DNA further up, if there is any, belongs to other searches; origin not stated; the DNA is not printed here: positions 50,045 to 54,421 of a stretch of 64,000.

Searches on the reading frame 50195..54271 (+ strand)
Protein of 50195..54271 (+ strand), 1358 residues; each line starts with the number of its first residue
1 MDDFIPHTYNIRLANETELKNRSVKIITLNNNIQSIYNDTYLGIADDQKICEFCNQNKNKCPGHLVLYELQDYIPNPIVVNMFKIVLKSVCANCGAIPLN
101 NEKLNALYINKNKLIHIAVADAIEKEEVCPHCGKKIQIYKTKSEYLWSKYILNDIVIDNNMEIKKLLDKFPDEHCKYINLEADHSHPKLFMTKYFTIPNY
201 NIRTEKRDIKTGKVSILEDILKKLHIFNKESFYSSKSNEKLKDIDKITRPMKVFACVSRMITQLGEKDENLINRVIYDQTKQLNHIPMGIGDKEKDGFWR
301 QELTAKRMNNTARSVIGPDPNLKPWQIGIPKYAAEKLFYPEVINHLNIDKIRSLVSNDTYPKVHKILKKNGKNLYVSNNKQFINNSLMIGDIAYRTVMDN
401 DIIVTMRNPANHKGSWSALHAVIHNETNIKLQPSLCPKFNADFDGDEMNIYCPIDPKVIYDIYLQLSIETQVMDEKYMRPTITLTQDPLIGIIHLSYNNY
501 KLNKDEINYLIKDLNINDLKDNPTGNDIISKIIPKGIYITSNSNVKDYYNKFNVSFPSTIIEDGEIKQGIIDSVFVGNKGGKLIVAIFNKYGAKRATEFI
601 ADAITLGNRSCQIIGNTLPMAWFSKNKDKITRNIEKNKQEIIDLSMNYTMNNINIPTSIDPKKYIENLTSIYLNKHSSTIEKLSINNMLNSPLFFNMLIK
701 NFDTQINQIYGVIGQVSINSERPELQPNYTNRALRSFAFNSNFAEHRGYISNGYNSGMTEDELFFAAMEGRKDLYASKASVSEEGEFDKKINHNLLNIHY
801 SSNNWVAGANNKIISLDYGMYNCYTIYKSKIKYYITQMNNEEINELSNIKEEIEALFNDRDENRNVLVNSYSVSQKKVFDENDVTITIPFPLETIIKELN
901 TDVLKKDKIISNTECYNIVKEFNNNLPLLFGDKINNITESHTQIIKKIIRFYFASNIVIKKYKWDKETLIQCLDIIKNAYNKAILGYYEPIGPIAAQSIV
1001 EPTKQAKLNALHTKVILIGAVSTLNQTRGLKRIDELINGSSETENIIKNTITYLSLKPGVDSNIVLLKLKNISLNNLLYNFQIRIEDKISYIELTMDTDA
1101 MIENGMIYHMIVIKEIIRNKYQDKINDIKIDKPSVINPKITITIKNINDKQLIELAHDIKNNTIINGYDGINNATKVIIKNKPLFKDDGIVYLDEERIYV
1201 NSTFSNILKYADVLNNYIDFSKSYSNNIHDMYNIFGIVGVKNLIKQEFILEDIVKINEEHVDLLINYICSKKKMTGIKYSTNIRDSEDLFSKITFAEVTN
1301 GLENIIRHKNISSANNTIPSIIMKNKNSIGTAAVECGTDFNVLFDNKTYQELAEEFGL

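Call 10: search_protein_families(library=pfam, proteins=[window:50195-54271:+], max_evalue=0.001)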
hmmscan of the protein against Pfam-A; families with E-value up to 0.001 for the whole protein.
window:50195-54271:+ (1358 aa): 5 families
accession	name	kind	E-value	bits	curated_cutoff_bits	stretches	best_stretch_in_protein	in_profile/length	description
PF00623.25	RNA_pol_Rpb1_2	-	3.6e-36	125.4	25.3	1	306-454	2-152/166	RNA polymerase Rpb1, domain 2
PF04998.22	RNA_pol_Rpb1_5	-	7.1e-20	72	28.5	1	757-1280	1-257/267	RNA polymerase Rpb1, domain 5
PF04983.23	RNA_pol_Rpb1_3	-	7.1e-16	59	28.9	1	475-617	5-156/162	RNA polymerase Rpb1, domain 3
PF04997.17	RNA_pol_Rpb1_1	-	4.4e-13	49.7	39.7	1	37-203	43-219/312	RNA polymerase Rpb1, domain 1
PF04992.19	RNA_pol_Rpb1_6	-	0.00058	20.2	23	0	837-983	43-189/189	RNA polymerase Rpb1, domain 6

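Call 14: list_cluster_members(proteins=[P0001, P0002, window:50195-54271:+, P0009])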
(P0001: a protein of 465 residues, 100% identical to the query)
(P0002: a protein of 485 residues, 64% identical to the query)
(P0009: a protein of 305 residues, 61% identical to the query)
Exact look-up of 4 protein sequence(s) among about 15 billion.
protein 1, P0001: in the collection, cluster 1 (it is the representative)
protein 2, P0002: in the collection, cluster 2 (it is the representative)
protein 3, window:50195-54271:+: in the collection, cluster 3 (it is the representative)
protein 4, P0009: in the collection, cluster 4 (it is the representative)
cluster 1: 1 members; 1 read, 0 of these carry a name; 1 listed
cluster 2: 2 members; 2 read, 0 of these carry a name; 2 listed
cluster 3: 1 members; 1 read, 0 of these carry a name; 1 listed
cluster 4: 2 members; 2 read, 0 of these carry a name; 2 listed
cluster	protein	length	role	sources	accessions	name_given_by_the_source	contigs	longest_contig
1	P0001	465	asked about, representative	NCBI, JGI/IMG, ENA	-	-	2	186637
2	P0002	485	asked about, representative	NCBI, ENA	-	-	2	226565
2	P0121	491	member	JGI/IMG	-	-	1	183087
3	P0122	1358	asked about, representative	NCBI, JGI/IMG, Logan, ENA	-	-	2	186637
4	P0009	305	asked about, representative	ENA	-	-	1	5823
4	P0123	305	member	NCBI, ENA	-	-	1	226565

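Call 17: find_homologous_proteins(query=window:50195-54271:+, max_evalue=1e-50)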
Query window:50195-54271:+ (1358 aa): 44 proteins with E <= 1e-50 among 8000 candidates.
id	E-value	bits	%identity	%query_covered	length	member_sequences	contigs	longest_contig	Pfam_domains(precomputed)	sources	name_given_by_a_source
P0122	0.0e+0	3024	100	100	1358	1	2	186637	PF04998.23,PF00623.26,PF04983.24,PF04997.18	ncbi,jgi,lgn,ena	-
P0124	1.6e-69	253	25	93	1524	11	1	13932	PF04990.18,PF04992.20,PF04998.23,PF00623.26,PF04983.24,PF05000.23,PF04997.18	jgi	-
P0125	6.5e-67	245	25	96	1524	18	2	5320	PF04990.18,PF04992.20,PF04998.23,PF00623.26,PF04983.24,PF05000.23,PF04997.18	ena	-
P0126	3.3e-66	242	27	75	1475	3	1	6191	PF04990.18,PF04992.20,PF04998.23,PF00623.26,PF04983.24,PF05000.23,PF04997.18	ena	-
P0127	3.9e-64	235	24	93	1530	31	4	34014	PF04990.18,PF04992.20,PF04998.23,PF00623.26,PF04983.24,PF05000.23,PF04997.18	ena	-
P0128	1.1e-63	234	25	96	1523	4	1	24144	PF04990.18,PF04992.20,PF04998.23,PF00623.26,PF04983.24,PF05000.23,PF04997.18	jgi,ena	-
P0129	7.1e-63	231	26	58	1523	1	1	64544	PF04990.18,PF04992.20,PF04998.23,PF00623.26,PF04983.24,PF05000.23,PF04997.18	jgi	jgi:DNA-directed RNA polymerase II subunit RPB1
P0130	9.2e-62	228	25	77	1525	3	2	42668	PF04990.18,PF04992.20,PF04998.23,PF00623.26,PF04983.24,PF05000.23,PF04997.18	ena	-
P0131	1.3e-58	217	25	75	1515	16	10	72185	PF04990.18,PF04992.20,PF04998.23,PF00623.26,PF04983.24,PF05000.23,PF04997.18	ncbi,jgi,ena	-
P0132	1.7e-58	217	25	97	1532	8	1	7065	PF04990.18,PF04992.20,PF04998.23,PF00623.26,PF04983.24,PF05000.23,PF04997.18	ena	-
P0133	3.7e-58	216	26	58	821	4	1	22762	PF04998.23,PF00623.26,PF04983.24,PF05000.23,PF04997.18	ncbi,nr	ncbi:MAG: DNA-directed RNA polymerase subunit A' [Candidatus Aenigmarchaeota archaeon]|nr:DNA-direct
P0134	4.8e-58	215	23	58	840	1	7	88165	PF04998.23,PF00623.26,PF04983.24,PF05000.23,PF04997.18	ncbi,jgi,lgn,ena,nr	ncbi:MAG: DNA-directed RNA polymerase subunit A' [Candidatus Altiarchaeales archaeon]|nr:MAG: DNA-di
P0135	6.2e-58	215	25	73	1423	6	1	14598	PF04990.18,PF04992.20,PF04998.23,PF00623.26,PF04983.24,PF05000.23,PF04997.18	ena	-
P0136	6.6e-57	211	25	58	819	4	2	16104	PF04998.23,PF00623.26,PF04983.24,PF05000.23,PF04997.18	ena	-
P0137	1.2e-56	211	26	74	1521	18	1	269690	PF04990.18,PF04992.20,PF04998.23,PF00623.26,PF04983.24,PF05000.23,PF04997.18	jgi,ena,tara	tara:strand:- start:246 stop:4811 length:4566 start_codon:yes stop_codon:yes gene_type:complete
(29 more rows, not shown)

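Call 64: find_related_loci(query=window:50195-54271:+, collection=viral_contigs, flank=3000)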
Query window:50195-54271:+ (1358 aa) in viral_contigs; peptide patterns used: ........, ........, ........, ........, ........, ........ (x = any residue, [..] = any of these).
2 stretches matched a pattern, but none encodes a relative of the query by tblastn (E <= 1e-3).

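Call 65: search_solved_structures(query=window:50195-54271:+, max_evalue=1e-10)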
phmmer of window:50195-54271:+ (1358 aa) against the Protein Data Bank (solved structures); distinct sequences matched with E-value up to 1e-10: 101 (the best 60 are shown).
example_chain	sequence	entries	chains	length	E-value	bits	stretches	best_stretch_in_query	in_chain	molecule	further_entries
3h0g_A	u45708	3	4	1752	2.3e-60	207.9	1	293-1077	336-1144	DNA-directed RNA polymerase II subunit rpb1 | RNA polymerase II subunit Rpb1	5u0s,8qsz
7ui9_A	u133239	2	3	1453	1.4e-57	198.7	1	293-1043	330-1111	DNA-directed RNA polymerase II subunit RPB1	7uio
3j0k_A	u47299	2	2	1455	1.4e-57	198.6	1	293-1043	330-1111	DNA-directed RNA polymerase II largest subunit | DNA-directed RNA polymerase II subunit RPB1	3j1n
9kdq_A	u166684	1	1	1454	1.4e-57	198.6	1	293-1043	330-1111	DNA-directed RNA polymerase II subunit RPB1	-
7ega_o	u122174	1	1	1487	2.5e-57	197.8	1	163-1045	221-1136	DNA-directed RNA polymerase subunit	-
8u9x_A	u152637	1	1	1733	2.5e-57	197.8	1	293-1042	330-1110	DNA-directed RNA polymerase II subunit RPB1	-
4a3b_A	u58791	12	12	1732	2.7e-57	197.7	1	293-1042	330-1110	DNA-DIRECTED RNA POLYMERASE II SUBUNIT RPB1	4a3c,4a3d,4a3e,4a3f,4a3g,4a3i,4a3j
5ip7_A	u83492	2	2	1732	2.7e-57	197.7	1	293-1042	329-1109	DNA-directed RNA polymerase II subunit RPB1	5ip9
1i3q_A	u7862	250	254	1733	2.7e-57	197.7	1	293-1042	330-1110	DNA-DIRECTED RNA POLYMERASE II LARGEST SUBUNIT | RPB1 | DNA-directed RNA polymerase II subunit RPB1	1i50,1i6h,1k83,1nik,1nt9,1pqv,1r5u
9eh1_A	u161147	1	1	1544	3.1e-57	197.5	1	163-1045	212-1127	DNA-directed RNA polymerase subunit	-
9fyx_A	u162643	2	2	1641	4.4e-57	197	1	163-1045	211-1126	DNA-directed RNA polymerase subunit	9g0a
5x4z_A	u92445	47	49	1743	4.9e-57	196.9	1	293-1043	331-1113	DNA-directed RNA polymerase subunit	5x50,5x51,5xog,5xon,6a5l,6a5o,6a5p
29tk_A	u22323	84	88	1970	1.3e-56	195.5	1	163-1045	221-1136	DNA-directed RNA polymerase subunit | DNA-directed RNA polymerase II subunit RPB1 | RPB1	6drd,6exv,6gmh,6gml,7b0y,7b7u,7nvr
5flm_A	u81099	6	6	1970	1.3e-56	195.5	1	163-1045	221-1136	DNA-DIRECTED RNA POLYMERASE | DNA-directed RNA polymerase II subunit RPB1 | DNA-directed RNA polymerase subunit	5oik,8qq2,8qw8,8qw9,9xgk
28jc_A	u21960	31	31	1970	1.3e-56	195.5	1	163-1045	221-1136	DNA-directed RNA polymerase II subunit RPB1 | RPB1 | DNA-directed RNA polymerase subunit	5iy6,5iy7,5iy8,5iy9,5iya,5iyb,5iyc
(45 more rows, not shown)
